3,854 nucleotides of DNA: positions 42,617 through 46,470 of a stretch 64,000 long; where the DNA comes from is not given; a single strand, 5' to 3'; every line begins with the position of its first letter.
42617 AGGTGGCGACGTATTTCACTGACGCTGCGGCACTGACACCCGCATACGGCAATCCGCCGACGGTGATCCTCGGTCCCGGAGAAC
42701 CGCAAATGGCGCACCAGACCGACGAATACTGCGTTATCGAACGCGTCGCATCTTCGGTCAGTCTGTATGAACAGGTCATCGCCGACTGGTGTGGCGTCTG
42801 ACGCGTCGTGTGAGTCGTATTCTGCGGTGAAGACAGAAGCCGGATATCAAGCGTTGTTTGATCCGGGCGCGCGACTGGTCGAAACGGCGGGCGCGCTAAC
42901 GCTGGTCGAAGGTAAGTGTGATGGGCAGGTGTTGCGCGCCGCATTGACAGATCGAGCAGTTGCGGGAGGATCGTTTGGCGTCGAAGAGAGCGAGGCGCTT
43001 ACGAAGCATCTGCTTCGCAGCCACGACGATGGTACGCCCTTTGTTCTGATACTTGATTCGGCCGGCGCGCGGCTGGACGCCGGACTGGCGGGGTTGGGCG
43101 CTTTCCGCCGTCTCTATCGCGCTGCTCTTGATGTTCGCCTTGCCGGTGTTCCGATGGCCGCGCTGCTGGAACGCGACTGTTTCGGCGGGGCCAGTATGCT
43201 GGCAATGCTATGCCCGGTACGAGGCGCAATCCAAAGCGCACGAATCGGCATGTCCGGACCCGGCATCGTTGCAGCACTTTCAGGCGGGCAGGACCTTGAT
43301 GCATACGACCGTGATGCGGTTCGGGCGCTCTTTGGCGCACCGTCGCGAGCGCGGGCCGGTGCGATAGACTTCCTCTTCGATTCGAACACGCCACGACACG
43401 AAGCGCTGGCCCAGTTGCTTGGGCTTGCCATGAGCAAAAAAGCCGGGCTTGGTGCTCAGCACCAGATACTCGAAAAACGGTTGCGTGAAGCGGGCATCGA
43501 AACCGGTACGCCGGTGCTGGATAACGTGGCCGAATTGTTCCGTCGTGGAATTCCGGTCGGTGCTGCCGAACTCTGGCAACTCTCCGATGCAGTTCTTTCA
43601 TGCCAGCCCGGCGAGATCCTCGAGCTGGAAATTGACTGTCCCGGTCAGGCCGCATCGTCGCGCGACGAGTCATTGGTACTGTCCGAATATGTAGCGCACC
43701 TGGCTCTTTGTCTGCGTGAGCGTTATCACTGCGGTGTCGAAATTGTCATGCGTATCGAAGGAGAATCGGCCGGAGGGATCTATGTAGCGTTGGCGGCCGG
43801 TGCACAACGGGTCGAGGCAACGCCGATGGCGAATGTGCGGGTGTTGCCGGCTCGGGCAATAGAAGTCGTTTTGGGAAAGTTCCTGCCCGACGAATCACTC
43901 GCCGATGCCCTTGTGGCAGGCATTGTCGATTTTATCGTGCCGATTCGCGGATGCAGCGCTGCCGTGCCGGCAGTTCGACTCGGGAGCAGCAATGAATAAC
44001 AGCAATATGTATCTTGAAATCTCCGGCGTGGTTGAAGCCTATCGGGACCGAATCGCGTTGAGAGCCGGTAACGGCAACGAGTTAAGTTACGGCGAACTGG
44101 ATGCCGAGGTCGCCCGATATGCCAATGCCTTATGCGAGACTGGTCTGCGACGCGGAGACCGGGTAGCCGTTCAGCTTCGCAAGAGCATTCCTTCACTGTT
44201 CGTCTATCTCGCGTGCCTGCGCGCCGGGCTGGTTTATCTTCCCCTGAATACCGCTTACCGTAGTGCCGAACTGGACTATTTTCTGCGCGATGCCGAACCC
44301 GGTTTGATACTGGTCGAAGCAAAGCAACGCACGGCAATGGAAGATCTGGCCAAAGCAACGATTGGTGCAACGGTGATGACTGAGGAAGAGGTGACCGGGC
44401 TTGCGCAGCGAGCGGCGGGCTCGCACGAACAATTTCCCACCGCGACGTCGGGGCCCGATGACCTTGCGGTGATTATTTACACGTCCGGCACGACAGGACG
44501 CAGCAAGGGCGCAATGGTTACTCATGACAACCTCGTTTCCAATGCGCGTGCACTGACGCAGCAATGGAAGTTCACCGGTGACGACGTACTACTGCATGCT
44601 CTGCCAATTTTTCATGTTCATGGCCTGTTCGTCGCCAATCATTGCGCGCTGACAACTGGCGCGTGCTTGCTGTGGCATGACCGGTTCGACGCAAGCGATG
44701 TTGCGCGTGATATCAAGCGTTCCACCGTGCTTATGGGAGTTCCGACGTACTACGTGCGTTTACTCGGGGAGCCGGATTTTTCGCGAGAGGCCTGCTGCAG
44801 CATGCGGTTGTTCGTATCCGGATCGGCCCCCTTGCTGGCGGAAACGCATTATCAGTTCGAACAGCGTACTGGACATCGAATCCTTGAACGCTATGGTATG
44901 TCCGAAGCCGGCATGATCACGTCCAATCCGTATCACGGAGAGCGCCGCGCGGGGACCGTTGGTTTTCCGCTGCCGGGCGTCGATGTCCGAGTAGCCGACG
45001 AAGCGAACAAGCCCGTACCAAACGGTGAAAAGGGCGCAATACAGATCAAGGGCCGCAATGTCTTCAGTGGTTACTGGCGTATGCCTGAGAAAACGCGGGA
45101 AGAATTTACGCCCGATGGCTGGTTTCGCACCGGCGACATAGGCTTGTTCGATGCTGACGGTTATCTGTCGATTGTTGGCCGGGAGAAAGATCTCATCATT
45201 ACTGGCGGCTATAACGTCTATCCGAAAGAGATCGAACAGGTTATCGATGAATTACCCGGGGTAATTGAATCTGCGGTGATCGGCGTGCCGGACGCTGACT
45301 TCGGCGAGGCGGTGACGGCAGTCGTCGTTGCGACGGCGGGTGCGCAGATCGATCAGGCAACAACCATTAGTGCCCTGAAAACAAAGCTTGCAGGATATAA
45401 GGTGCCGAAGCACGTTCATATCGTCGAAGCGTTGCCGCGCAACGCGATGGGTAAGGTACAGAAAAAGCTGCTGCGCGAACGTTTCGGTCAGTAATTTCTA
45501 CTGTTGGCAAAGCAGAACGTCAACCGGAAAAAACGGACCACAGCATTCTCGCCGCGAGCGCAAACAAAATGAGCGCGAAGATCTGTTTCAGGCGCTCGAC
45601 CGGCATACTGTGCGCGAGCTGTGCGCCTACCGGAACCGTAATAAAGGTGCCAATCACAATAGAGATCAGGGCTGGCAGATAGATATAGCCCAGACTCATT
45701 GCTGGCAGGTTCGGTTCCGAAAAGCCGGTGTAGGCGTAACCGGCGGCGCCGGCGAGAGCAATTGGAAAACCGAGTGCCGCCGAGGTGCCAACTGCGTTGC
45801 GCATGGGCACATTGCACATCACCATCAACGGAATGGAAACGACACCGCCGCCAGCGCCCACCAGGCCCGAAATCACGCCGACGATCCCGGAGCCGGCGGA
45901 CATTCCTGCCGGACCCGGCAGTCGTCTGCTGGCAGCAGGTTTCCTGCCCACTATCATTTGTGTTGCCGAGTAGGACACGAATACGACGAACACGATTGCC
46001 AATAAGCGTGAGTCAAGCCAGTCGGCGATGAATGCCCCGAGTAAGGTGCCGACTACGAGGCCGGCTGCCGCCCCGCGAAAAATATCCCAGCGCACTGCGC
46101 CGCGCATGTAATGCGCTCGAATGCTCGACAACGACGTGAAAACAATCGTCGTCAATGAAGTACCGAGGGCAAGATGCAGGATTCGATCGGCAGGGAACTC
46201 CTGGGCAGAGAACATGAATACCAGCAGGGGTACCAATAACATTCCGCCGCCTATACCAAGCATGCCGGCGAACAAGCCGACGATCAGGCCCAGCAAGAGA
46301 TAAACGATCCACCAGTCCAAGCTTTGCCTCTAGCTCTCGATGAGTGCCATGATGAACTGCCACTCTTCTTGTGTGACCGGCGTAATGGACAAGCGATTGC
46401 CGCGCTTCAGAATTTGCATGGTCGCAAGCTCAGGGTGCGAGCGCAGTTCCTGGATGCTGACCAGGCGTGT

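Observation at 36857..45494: Tightly coupled operon of Liv-type ABC importer, M20 amidohydrolase, fused MdcDE-like decarboxylase and MatB: candidate malonyl-conjugate utilisation system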

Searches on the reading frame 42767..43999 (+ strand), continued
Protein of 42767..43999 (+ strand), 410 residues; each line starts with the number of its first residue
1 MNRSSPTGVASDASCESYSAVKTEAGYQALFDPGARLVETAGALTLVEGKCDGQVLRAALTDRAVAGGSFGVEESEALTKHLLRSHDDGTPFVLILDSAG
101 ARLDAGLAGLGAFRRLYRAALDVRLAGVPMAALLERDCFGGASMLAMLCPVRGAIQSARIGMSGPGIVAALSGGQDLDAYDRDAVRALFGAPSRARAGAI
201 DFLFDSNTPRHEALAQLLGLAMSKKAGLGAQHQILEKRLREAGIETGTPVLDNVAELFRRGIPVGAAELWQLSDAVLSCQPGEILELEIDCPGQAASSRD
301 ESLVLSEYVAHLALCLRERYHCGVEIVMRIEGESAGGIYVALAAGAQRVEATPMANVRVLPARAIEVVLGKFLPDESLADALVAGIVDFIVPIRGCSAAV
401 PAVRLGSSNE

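Call 90: find_encoding_contigs(protein=P0390, flank=8000, max_places=2)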
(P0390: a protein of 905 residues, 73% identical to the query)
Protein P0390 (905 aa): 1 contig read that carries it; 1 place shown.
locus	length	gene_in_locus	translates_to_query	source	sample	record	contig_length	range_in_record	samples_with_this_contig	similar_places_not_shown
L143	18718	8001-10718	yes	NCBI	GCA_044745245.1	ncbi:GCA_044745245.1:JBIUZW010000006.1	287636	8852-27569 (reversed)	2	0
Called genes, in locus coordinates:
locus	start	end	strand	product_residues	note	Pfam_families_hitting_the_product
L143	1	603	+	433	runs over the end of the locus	PF07690:MFS_1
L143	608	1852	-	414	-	PF00155:Aminotran_1_2, PF01041:DegT_DnrJ_EryC1 (weak)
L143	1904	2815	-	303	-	PF00497:SBP_bac_3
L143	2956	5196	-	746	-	PF00581:Rhodanese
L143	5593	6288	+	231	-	-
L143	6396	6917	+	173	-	PF13365:Trypsin_2, PF00089:Trypsin (weak), PF02907:Peptidase_S29 (faint)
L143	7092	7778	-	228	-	PF00392:GntR, PF07729:FCD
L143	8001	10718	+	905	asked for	PF00501:AMP-binding, PF13193:AMP-binding_C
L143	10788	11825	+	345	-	PF03480:DctP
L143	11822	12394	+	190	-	PF04290:DctQ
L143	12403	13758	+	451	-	PF06808:DctM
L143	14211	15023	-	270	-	PF00248:Aldo_ket_red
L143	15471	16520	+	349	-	PF00478:IMPDH (faint), PF03060:NMO, PF01070:FMN_dh (weak)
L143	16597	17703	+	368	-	PF00356:LacI, PF00532:Peripla_BP_1, PF13407:Peripla_BP_4, PF13377:Peripla_BP_3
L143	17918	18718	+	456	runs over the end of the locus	PF13378:MR_MLE_C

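Call 91: find_encoding_contigs(protein=P0412, flank=8000, max_places=2)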
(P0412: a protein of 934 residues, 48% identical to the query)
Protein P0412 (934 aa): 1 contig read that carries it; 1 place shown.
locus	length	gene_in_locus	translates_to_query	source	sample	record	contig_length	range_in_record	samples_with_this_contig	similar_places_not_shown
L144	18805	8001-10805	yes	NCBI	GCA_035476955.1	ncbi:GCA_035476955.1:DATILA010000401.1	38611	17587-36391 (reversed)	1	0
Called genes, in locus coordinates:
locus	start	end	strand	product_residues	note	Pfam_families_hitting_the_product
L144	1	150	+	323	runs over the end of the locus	PF24827:AstE_AspA_cat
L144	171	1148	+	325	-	PF03401:TctC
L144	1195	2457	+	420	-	PF00144:Beta-lactamase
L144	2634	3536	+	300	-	PF00126:HTH_1, PF03466:LysR_substrate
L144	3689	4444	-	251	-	-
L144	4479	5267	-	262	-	PF00106:adh_short, PF08659:KR, PF13561:adh_short_C2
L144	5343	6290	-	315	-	PF00126:HTH_1, PF03466:LysR_substrate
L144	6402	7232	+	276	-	PF00561:Abhydrolase_1, PF12697:Abhydrolase_6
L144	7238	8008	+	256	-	PF00106:adh_short, PF08659:KR (weak), PF13561:adh_short_C2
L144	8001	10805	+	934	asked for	PF00501:AMP-binding, PF13193:AMP-binding_C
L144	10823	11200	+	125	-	PF02627:CMD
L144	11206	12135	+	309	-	PF00701:DHDPS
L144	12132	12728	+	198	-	PF01613:Flavin_Reduct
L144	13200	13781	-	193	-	-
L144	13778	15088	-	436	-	PF09298:FAA_hydrolase_N, PF01557:FAA_hydrolase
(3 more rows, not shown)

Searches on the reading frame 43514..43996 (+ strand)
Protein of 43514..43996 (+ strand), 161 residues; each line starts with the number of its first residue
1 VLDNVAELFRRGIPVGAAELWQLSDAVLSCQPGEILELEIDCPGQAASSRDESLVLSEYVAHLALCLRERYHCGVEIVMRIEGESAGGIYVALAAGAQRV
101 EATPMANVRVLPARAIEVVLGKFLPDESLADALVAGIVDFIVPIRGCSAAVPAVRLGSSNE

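Call 52: search_solved_structures(query=A3, max_evalue=1, show_alignments=3)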
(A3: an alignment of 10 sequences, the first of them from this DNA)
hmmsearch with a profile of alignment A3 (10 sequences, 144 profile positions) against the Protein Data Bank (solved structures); distinct sequences matched with E-value up to 1: 3.
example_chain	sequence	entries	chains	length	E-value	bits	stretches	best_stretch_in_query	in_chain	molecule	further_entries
5vip_A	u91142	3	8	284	0.0019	21.1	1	14-126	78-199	MdcE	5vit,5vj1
9m70_A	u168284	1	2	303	0.032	17.2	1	50-143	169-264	Acetyl-coenzyme A carboxylase carboxyl transferase subunit beta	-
7mq8_SA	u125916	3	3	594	0.4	13.6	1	49-122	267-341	Nucleolar protein 56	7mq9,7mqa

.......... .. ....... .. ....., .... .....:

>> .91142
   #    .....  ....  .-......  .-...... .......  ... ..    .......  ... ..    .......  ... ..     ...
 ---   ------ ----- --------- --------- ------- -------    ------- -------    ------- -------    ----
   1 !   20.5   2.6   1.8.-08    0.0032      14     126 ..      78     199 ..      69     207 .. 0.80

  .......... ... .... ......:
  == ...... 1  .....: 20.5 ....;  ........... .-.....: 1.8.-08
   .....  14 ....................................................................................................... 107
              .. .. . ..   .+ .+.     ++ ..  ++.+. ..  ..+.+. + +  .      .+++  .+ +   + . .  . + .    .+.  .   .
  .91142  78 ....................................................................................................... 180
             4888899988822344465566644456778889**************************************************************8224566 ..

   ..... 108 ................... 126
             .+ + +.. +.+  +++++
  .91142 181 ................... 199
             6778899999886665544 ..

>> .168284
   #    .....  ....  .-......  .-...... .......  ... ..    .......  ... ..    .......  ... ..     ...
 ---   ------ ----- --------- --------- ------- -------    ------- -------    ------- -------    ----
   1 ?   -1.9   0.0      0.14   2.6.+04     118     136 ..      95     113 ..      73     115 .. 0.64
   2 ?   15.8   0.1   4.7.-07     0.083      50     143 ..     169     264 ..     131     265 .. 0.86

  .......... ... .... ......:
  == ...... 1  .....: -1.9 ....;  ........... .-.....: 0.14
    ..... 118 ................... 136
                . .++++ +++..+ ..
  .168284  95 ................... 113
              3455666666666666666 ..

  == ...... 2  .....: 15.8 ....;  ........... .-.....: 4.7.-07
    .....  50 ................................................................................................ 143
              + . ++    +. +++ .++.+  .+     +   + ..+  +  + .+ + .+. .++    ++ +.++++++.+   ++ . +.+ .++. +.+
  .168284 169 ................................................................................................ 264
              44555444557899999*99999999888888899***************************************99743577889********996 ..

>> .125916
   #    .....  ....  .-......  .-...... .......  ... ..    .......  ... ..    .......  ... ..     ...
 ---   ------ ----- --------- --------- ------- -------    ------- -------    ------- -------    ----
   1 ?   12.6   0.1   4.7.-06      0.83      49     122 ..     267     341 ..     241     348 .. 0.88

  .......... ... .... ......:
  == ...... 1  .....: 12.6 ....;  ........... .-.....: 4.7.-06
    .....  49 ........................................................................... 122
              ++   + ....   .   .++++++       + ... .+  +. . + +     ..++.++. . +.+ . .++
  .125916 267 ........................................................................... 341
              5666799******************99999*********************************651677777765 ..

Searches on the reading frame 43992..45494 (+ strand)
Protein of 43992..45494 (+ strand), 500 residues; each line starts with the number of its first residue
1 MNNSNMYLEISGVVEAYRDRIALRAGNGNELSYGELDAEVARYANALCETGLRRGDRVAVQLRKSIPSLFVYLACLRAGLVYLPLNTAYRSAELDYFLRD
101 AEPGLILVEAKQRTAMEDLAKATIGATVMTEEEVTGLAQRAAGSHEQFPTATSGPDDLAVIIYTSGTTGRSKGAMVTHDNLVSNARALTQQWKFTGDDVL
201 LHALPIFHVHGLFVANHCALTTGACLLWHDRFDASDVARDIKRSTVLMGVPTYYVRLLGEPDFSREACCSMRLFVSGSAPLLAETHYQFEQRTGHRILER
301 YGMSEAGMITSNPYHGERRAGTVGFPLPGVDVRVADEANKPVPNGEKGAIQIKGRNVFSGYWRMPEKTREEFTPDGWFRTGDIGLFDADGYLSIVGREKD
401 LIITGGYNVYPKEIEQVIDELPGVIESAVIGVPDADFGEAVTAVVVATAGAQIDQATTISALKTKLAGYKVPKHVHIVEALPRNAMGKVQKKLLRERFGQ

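Call 4: search_protein_families(library=pfam, proteins=[window:43992-45494:+])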
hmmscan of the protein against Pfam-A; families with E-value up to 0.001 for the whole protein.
window:43992-45494:+ (500 aa): 2 families
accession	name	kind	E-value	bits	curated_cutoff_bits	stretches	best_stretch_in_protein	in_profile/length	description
PF00501.34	AMP-binding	-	4.2e-89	299.4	29.9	1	14-362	5-384/384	AMP-binding enzyme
PF13193.12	AMP-binding_C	-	1e-15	58.8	24.5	1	413-488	1-76/76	AMP-binding enzyme C-terminal domain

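Call 5: search_protein_families(library=ncbifam, proteins=[window:43992-45494:+])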
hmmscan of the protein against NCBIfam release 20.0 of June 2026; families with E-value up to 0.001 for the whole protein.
window:43992-45494:+ (500 aa): 110 families (the best 25 are shown)
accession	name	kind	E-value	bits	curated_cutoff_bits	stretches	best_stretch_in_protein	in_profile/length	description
NF005702.0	PRK07514.1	subfamily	8e-230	763.4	558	1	3-498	2-500/506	malonyl-CoA synthase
NF004837.0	PRK06187.1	subfamily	1.9e-127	425.8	476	1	14-498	18-522/531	long-chain-fatty-acid--CoA ligase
NF005858.0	PRK07787.1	subfamily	2.8e-118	395.4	575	1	22-495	19-469/471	acyl-CoA synthetase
NF004114.0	PRK05605.1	equivalog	1.9e-111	373.2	766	2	145-497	210-568/575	long-chain-fatty-acid--CoA ligase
NF006572.0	PRK09088.1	equivalog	1.5e-105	353.7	696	1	27-497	25-486/491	acyl-CoA synthetase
NF006182.0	PRK08316.1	subfamily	2.3e-103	346.4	663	1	16-499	23-518/523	fatty acyl-CoA synthetase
NF005801.1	PRK07656.1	equivalog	9.5e-99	331.3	657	1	14-495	11-500/500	FadD3 family acyl-CoA ligase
NF052269.1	Staph_lig_FadD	equivalog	1.5e-97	327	650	1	27-496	24-491/499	long-chain-fatty-acid--CoA ligase FadD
NF005307.0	PRK06839.1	equivalog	1.2e-95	321.1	748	1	18-495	16-490/496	o-succinylbenzoate--CoA ligase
NF005463.0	PRK07059.1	subfamily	2.3e-93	313.5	869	2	141-496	189-554/557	long-chain-fatty-acid--CoA ligase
NF009233.0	PRK12583.1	subfamily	1.2e-92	311.2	832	2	150-497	195-549/558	fatty acid CoA ligase family protein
NF004229.0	PRK05677.1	subfamily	1e-91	308.1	879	2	141-496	192-553/563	long-chain-fatty-acid--CoA ligase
NF052580.1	Str24CoAsynCasG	equivalog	1.8e-90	303.8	750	1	29-492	64-544/548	steroid-24-oyl-CoA synthetase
NF006181.0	PRK08314.1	subfamily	8.6e-90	301.6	705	2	111-497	160-553/563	long-chain-fatty-acid--CoA ligase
NF004511.1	PRK05852.1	equivalog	1.7e-87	294.2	650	1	27-499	23-505/505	FadD7 family fatty acid--CoA ligase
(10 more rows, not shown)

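Call 27: search_solved_structures(query=window:43992-45494:+, max_evalue=1e-40, show_alignments=2)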
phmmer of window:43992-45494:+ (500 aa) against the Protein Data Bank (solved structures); distinct sequences matched with E-value up to 1e-40: 74 (the best 60 are shown).
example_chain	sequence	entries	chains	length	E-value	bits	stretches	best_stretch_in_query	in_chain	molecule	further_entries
4fuq_A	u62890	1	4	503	1.8e-169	567.7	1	19-498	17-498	Malonyl CoA synthetase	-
4fut_A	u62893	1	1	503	1.3e-168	564.8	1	19-498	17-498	Malonyl CoA synthetase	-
4gxr_A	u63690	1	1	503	2.8e-164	550.6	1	19-498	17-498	Malonyl CoA synthetase, Benzoate-CoA ligase Chimeric protein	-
4gxq_A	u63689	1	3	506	3.6e-163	546.9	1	19-498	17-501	Malonyl CoA synthetase, Benzoate-CoA ligase Chimeric protein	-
8weu_A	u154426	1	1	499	7.4e-91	308.4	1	22-499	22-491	Fatty-acyl-CoA synthase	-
8wev_A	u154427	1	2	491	1.1e-90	307.9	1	22-499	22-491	Feruloyl-CoA Synthetase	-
3nyq_A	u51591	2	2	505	4.6e-83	282.7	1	16-495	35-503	Malonyl-CoA Ligase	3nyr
6qjz_A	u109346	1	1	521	5.5e-73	249.5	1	13-498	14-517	oxalyl CoA-synthetase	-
5ie0_A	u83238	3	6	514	1.1e-72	248.5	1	10-498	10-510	Oxalate--CoA ligase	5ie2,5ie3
3r44_A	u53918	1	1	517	9.6e-71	242.1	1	30-498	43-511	fatty acyl CoA synthetase FADD13 (FATTY-ACYL-CoA SYNTHETASE)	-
3ivr_A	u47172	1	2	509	4.2e-64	220.2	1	18-500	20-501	Putative long-chain-fatty-acid CoA ligase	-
6mfy_A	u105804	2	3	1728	4.4e-60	207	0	14-494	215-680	Linear gramicidin synthase subunit A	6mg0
9be3_A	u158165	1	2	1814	5.3e-60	206.7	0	14-494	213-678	Linear gramicidin synthase subunit A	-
9be4_A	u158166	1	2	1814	5.3e-60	206.7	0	14-494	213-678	Linear gramicidin synthase subunit A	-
6mfz_A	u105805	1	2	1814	5.4e-60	206.7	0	14-494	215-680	Linear gramicidin synthase subunit A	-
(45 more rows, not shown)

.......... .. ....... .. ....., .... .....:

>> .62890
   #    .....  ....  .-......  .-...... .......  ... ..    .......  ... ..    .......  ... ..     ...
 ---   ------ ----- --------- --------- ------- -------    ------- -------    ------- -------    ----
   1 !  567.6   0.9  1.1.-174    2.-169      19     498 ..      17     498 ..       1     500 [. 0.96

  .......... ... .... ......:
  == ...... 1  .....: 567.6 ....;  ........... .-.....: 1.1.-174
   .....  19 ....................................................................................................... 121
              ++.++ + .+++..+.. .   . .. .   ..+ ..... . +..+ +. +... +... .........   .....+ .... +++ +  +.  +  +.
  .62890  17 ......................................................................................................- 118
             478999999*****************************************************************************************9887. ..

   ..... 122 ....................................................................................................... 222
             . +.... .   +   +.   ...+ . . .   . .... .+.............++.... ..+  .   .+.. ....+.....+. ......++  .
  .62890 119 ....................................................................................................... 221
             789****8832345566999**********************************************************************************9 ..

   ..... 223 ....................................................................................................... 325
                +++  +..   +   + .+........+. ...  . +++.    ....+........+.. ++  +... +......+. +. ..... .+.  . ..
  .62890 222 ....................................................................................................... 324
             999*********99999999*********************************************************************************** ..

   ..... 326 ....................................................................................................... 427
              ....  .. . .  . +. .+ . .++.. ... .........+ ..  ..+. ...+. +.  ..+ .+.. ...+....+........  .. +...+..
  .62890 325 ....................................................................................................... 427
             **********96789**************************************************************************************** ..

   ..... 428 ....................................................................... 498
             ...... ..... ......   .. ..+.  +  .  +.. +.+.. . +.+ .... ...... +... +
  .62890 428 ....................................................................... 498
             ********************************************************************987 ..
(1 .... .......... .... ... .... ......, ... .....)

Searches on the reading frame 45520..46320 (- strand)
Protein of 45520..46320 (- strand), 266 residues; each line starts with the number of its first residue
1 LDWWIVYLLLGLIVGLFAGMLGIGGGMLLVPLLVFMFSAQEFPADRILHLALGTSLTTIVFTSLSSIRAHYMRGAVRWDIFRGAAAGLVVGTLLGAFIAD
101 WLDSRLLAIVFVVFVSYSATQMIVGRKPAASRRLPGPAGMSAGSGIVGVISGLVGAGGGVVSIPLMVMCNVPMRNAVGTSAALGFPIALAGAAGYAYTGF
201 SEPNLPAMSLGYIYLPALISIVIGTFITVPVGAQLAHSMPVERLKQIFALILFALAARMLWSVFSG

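Call 41: search_protein_families(library=ncbifam, proteins=[window:45520-46320:-], max_evalue=0.00001)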
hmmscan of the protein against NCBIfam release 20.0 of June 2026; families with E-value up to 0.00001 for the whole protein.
window:45520-46320:- (266 aa): 1 family
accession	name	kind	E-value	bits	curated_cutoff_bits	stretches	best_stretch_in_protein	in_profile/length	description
NF040961.1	MamO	equivalog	4.6e-14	51.7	800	1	147-260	538-648/648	magnetosome protein MamO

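Call 42: search_protein_families(library=pfam, proteins=[window:45520-46320:-], max_evalue=0.00001)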
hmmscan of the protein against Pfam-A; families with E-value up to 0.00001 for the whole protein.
window:45520-46320:- (266 aa): 1 family
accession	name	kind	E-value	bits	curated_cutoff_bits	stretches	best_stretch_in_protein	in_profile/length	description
PF01925.25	TauE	-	8.1e-55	186.5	32.6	1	7-259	1-237/237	Sulfite exporter TauE/SafE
